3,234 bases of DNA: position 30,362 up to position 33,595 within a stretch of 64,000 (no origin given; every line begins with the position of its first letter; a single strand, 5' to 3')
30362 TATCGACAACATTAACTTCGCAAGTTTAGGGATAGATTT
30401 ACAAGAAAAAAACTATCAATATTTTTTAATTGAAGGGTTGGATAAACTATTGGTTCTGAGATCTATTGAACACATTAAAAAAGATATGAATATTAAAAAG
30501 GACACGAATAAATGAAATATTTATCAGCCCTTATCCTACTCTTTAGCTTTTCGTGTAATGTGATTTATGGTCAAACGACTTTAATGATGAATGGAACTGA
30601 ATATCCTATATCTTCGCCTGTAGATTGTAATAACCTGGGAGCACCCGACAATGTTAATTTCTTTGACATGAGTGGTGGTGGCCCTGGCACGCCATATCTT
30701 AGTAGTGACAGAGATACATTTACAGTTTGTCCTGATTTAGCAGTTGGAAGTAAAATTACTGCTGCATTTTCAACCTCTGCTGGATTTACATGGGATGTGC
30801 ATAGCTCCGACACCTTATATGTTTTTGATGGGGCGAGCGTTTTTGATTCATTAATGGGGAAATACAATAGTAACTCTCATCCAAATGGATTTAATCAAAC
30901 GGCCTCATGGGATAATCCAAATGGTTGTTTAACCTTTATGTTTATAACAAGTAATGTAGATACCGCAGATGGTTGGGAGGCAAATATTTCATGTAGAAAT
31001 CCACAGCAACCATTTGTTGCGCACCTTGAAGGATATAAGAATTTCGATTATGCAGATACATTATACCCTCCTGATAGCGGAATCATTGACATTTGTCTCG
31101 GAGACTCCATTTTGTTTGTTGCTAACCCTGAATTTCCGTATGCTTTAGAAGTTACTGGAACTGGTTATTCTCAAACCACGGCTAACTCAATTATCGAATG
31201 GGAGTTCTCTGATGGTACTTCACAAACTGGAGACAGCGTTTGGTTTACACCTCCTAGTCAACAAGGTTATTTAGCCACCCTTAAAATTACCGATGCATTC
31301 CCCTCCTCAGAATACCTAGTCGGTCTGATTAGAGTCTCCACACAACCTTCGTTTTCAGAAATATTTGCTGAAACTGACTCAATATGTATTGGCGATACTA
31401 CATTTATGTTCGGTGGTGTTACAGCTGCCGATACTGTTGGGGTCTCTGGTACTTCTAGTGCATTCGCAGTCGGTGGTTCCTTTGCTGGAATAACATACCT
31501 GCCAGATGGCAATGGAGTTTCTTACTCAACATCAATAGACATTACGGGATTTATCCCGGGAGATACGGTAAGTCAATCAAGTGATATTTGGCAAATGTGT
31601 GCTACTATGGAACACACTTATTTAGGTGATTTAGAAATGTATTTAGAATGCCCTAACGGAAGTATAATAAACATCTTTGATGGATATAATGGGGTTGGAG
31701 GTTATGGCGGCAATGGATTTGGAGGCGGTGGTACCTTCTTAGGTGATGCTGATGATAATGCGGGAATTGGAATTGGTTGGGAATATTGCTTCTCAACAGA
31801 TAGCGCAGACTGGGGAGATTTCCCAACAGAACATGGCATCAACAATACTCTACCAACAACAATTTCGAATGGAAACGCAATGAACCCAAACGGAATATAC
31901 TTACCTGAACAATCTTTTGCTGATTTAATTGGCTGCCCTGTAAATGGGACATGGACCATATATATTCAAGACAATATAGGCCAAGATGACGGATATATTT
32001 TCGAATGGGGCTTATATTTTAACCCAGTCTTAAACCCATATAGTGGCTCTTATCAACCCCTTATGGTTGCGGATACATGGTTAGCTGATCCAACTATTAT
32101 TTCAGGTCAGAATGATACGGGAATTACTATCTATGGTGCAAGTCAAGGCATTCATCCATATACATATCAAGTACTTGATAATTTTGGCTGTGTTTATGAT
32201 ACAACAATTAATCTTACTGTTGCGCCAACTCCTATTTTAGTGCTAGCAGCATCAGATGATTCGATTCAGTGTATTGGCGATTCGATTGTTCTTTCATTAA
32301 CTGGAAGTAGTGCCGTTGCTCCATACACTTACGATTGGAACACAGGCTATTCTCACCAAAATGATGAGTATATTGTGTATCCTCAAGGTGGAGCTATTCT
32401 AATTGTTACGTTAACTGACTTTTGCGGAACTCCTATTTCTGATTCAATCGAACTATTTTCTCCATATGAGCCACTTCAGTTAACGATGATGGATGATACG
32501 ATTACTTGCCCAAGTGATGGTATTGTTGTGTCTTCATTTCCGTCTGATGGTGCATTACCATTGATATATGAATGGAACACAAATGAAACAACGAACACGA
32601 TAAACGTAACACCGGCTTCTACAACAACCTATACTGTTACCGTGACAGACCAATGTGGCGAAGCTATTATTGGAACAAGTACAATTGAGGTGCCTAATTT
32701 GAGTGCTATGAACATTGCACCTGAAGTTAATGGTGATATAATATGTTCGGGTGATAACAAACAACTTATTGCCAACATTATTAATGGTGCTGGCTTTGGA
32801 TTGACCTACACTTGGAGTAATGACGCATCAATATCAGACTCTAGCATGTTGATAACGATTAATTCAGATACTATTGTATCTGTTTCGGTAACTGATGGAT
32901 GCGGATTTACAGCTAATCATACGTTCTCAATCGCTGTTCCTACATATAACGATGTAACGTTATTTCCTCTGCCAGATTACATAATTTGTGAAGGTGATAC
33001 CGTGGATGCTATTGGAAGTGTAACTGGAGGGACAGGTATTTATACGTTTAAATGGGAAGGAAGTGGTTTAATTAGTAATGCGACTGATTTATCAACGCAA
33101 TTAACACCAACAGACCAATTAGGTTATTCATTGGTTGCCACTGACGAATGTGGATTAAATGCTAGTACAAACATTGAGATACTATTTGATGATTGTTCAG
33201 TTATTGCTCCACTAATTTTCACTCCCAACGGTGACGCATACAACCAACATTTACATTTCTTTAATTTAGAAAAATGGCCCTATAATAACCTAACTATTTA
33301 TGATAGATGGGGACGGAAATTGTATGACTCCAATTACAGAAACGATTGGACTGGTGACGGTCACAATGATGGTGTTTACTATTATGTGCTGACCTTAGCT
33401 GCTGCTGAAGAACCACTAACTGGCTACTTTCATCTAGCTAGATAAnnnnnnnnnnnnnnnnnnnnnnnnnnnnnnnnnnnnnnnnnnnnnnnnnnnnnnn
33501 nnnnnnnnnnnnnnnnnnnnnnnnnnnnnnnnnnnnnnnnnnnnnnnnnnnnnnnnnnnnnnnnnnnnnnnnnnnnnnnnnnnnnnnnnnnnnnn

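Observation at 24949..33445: Four-gene locus: three giant T9SS type-B cargo proteins with a shared stalk and swapped heads, and no adjacent PorP/SprF partner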

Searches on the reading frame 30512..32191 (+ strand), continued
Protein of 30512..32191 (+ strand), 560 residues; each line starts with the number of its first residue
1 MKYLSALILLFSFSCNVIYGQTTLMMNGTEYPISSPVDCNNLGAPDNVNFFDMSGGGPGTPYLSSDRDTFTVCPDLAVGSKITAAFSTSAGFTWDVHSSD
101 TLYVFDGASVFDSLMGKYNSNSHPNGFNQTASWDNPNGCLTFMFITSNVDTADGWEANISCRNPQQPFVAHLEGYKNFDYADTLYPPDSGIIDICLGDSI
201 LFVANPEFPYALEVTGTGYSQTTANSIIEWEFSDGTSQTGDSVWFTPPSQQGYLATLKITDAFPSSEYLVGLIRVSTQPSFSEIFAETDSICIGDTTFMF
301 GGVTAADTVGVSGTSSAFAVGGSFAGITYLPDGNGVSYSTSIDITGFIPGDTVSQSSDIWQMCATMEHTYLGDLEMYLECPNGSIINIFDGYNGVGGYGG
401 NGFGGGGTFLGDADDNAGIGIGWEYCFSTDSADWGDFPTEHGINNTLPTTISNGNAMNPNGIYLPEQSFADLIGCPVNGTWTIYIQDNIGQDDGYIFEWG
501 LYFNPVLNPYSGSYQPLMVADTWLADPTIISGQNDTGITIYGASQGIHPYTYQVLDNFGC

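Call 49: fold_search(model_id=the predicted structure, library=pdb)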
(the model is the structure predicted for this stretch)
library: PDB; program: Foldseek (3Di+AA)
matches with E <= 10: 1285; with E <= 0.001: 50
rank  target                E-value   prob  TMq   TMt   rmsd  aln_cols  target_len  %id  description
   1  2qqm_A                7.2e-09  1.00  0.17  0.21  26.7       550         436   12  Crystal Structure of the a2b1b2 Domains from Human Neuropilin-1 (released 2007-11-20)
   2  4gz9_A                1.0e-08  1.00  0.16  0.16  26.0       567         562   11  Mouse Neuropilin-1, extracellular domains 1-4 (a1a2b1b2) (released 2012-10-17)
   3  2qqo_B                1.4e-07  1.00  0.16  0.20  26.6       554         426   11  Crystal Structure of the a2b1b2 Domains from Human Neuropilin-2 (released 2007-11-20)
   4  8ivw_D                3.4e-07  1.00  0.16  0.20  27.4       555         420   10  Crystal structure of NRP2 in complex with aNRP2-10 Fab fragment (released 2023-07-12)
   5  2qqo_A                4.3e-07  1.00  0.15  0.19  26.9       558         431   10  Crystal Structure of the a2b1b2 Domains from Human Neuropilin-2 (released 2007-11-20)
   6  8ivw_J                7.8e-07  1.00  0.16  0.21  26.6       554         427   11  Crystal structure of NRP2 in complex with aNRP2-10 Fab fragment (released 2023-07-12)
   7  3kq4_B                1.3e-06  1.00  0.16  0.20  23.5       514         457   10  Structure of Intrinsic Factor-Cobalamin bound to its receptor Cubilin (released 2010-03-09)
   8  8ivw_A                2.2e-06  0.99  0.16  0.20  27.7       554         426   10  Crystal structure of NRP2 in complex with aNRP2-10 Fab fragment (released 2023-07-12)
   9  2qqk_A                2.6e-06  0.99  0.16  0.17  26.2       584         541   10  Neuropilin-2 a1a2b1b2 Domains in Complex with a Semaphorin-Blocking Fab (released 2007-11-20)
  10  7js4                  9.0e-06  0.97  0.13  0.09  22.7       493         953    5  The structure of the M60 catalytic domain with the CBM51-1 and CBM51-2 domains from Clostridium perfringens ZmpB (released 2021-02-03)
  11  7m0r_E                1.4e-05  0.99  0.18  0.21  23.0       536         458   12  Cryo-EM structure of the Sema3A/PlexinA4/Neuropilin 1 complex (released 2021-05-05)
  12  8u01                  1.6e-05  0.99  0.13  0.09  19.8       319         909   10  Crystal Structure of the Glycoside Hydrolase Family 2 TIM Barrel-domain Containing Protein from Phocaeicola plebeius (released 2023-09-27)
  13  7biz_B                1.6e-05  0.90  0.14  0.17  27.6       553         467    8  Structure of a B12 binding lipoprotein from Bacteroides thetaiotaomicron (released 2022-03-02)
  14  7biz_A                3.2e-05  0.82  0.14  0.17  28.0       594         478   11  Structure of a B12 binding lipoprotein from Bacteroides thetaiotaomicron (released 2022-03-02)
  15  7uwu_A                3.2e-05  0.57  0.13  0.12  29.0       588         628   11  Starch adherence system protein 6 (Sas6) (released 2023-06-14)
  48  5jmo_A                9.3e-04  1.00  0.14  0.16  11.4       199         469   12  X-ray structure of furin in complex with the inhibitory antibody Nb14 (released 2016-12-07)
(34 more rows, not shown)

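Call 56: search_protein_families(library=pfam, proteins=[P0020, P0014, P0118, P0019, P0108], max_evalue=0.01)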
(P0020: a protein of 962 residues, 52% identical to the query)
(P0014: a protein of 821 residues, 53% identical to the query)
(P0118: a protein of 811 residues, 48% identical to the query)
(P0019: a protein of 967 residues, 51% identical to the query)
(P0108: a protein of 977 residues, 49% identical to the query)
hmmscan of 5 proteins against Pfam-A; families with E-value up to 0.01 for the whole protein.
P0020 (962 aa): 5 families
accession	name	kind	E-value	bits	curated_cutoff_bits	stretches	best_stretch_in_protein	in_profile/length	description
PF13585.12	CHU_C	-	2.9e-21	75.8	27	1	881-944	4-72/86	CHU_C Type IX secretion signal domain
PF01483.27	P_proprotein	-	3.7e-08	33.8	21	1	359-388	6-35/86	Proprotein convertase P-domain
PF00801.26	PKD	-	0.0011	19.3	23.5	1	219-265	26-74/80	PKD domain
PF18911.6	PKD_4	-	0.0026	18.2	27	1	217-264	29-76/85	PKD domain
PF22352.2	K319L-like_PKD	-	0.0049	17.3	27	0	528-568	44-84/84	K319L-like, PKD domain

P0014 (821 aa): 4 families
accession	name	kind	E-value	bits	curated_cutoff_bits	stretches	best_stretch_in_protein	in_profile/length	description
PF13585.12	CHU_C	-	5.1e-22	78.3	27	1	729-800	3-72/86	CHU_C Type IX secretion signal domain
PF01483.27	P_proprotein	-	4.9e-09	36.6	21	1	362-390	8-36/86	Proprotein convertase P-domain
PF00801.26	PKD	-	4.7e-06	26.9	23.5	1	221-262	27-70/80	PKD domain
PF18911.6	PKD_4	-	1.2e-05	25.7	27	1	218-260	29-71/85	PKD domain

P0118 (811 aa): 2 families
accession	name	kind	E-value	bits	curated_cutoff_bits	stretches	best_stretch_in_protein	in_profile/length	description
PF13585.12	CHU_C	-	8.2e-15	55.1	27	1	726-809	3-86/86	CHU_C Type IX secretion signal domain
PF01483.27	P_proprotein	-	3.9e-11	43.3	21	1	360-390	5-35/86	Proprotein convertase P-domain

P0019 (967 aa): 4 families
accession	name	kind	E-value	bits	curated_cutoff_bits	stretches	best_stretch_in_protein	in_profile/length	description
PF13585.12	CHU_C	-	1.2e-24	86.7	27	1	882-954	2-76/86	CHU_C Type IX secretion signal domain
PF01483.27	P_proprotein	-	8.5e-08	32.6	21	0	470-503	51-84/86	Proprotein convertase P-domain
PF00801.26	PKD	-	0.0022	18.4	23.5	0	221-265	26-72/80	PKD domain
PF13860.13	FlgD_ig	-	0.0032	17.9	27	0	927-953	50-76/79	FlgD Ig-like domain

P0108 (977 aa): 3 families
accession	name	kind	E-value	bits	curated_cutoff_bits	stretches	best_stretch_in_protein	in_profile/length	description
PF13585.12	CHU_C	-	7.4e-22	77.7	27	1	894-970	3-82/86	CHU_C Type IX secretion signal domain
PF01483.27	P_proprotein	-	1.3e-08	35.2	21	1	372-401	6-35/86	Proprotein convertase P-domain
PF00801.26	PKD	-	0.0015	18.9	23.5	1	232-278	26-74/80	PKD domain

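Call 69: search_solved_structures(query=A3, max_evalue=0.1)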
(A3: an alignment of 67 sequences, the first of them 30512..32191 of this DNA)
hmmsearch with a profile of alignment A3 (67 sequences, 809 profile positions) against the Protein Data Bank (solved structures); distinct sequences matched with E-value up to 0.1: 6.
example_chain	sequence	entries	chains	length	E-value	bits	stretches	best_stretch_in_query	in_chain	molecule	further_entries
9flp_A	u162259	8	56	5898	3.9e-100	339.4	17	544-807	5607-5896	The grappling hook protein A in the bacterium Aureispira sp. CCB-QB1 | The grappling hook protein A (GhpA) in the bacterium Aureispira sp. CCB-QB1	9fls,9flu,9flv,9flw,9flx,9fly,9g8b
8ivw_A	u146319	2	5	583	0.043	15.2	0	58-153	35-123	Neuropilin-2 | aNRP2-14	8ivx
2qqk_A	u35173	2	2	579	0.046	15.1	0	66-153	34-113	Neuropilin-2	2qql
7m22_N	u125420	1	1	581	0.046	15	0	66-153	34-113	Neuropilin-2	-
2y72_A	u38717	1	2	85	0.083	14.2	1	223-264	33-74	COLLAGENASE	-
4jrw_A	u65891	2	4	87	0.086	14.2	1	223-264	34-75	Collagenase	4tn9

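Call 72: search_solved_structures(query=P0020, max_evalue=0.01)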
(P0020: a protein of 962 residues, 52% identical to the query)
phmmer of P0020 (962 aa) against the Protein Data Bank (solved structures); distinct sequences matched with E-value up to 0.01: 0.

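Call 88: search_protein_families(library=pfam, proteins=[L089:13509-15041:+], max_evalue=0.001)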
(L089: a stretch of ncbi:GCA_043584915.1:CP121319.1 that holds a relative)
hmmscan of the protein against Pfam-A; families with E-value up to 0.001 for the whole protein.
L089:13509-15041:+ (510 aa): 1 family
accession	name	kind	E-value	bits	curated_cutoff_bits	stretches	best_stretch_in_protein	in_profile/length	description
PF18990.6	DUF5723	-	7.9e-25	88.8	26.8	1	67-454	6-376/376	Family of unknown function (DUF5723)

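Call 94: find_related_loci(query=A3, collection=metagenome_contigs, flank=5000)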
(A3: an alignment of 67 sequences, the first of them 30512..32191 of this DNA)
Query A3 (560 aa) in metagenome_contigs; peptide patterns used: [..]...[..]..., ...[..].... (x = any residue, [..] = any of these).
599 stretches matched a pattern (row limit reached: there are more); 551 encode a relative of the query (tblastn E <= 1e-3); the best 80 are kept; 80 distinct loci.
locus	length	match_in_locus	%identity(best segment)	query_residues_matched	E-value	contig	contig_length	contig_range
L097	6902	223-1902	98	1-560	0e+0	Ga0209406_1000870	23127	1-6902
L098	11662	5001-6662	53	4-560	2e-178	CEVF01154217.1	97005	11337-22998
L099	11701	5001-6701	50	2-560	1e-177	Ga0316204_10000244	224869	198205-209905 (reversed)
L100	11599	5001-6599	52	31-560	1e-171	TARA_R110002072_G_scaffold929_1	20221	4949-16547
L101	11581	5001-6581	52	34-560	1e-171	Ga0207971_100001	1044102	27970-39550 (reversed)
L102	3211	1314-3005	49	2-560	2e-178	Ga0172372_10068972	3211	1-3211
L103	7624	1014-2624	50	24-560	1e-165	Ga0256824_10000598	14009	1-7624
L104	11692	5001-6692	49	1-560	2e-162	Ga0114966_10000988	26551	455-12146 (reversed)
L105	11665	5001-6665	48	4-560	1e-161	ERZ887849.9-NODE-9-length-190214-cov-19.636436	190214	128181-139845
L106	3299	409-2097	50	1-560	3e-167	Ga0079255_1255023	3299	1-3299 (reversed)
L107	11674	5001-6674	48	4-560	1e-158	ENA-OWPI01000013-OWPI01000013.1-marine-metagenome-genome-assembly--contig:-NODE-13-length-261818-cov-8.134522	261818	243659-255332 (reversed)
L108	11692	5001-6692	49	2-560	4e-158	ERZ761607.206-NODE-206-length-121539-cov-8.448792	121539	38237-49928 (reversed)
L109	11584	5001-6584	52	33-560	1e-157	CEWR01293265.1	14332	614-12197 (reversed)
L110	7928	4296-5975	49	4-560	1e-156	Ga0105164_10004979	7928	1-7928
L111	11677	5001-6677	47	1-560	4e-156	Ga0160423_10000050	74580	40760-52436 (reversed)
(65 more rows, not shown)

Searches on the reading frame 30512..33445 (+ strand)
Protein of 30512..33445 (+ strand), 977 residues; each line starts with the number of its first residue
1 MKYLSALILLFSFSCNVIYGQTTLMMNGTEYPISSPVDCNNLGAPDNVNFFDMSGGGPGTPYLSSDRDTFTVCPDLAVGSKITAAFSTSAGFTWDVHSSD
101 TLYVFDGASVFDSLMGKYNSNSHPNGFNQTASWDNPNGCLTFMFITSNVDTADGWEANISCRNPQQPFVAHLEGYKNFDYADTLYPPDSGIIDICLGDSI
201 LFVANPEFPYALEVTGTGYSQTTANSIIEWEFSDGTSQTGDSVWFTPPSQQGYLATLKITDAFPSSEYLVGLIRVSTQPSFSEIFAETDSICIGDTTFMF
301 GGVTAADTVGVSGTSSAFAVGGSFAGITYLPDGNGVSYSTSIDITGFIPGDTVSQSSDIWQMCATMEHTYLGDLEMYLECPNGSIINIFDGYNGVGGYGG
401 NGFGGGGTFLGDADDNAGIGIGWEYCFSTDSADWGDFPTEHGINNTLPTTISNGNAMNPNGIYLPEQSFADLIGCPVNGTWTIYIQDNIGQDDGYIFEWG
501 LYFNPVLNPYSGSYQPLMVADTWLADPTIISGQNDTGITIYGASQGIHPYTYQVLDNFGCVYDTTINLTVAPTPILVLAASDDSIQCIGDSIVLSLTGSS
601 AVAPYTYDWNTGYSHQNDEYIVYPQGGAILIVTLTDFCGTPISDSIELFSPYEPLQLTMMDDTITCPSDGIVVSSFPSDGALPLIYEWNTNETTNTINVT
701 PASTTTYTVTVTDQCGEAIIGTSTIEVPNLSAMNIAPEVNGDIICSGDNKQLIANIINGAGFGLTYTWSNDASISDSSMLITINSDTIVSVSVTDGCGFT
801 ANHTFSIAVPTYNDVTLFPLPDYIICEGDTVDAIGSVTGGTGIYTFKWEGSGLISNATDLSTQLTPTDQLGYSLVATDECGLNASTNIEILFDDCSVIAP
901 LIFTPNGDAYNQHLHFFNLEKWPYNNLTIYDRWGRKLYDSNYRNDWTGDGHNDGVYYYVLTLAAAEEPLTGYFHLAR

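Call 4: search_protein_families(library=pfam, proteins=[window:30512-33445:+], max_evalue=0.01)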
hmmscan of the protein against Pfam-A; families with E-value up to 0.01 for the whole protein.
window:30512-33445:+ (977 aa): 4 families
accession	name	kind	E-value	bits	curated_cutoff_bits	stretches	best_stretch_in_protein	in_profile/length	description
PF13585.12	CHU_C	-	1.2e-15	57.8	27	1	900-974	4-85/86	CHU_C Type IX secretion signal domain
PF01483.27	P_proprotein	-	3.7e-08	33.8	21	1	471-502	54-85/86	Proprotein convertase P-domain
PF13573.12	SprB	-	0.00034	20.6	28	0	591-612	16-35/37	SprB repeat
PF18224.6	ToxB_N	-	0.0087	16.5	25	0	701-717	29-45/61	ToxB N-terminal domain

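Call 5: search_protein_families(library=ncbifam, proteins=[window:30512-33445:+], max_evalue=0.01)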
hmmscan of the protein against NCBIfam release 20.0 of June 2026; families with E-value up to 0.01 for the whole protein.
window:30512-33445:+ (977 aa): 1 family
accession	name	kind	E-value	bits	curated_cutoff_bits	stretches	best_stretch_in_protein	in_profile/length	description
TIGR04131.1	Bac_Flav_CTERM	domain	1.6e-08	34.6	35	1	900-977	4-85/85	T9SS type B sorting domain-containing protein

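Call 70: search_solved_structures(query=window:30512-33445:+, max_evalue=0.01, show_alignments=1)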
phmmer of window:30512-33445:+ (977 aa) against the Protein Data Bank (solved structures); distinct sequences matched with E-value up to 0.01: 0.
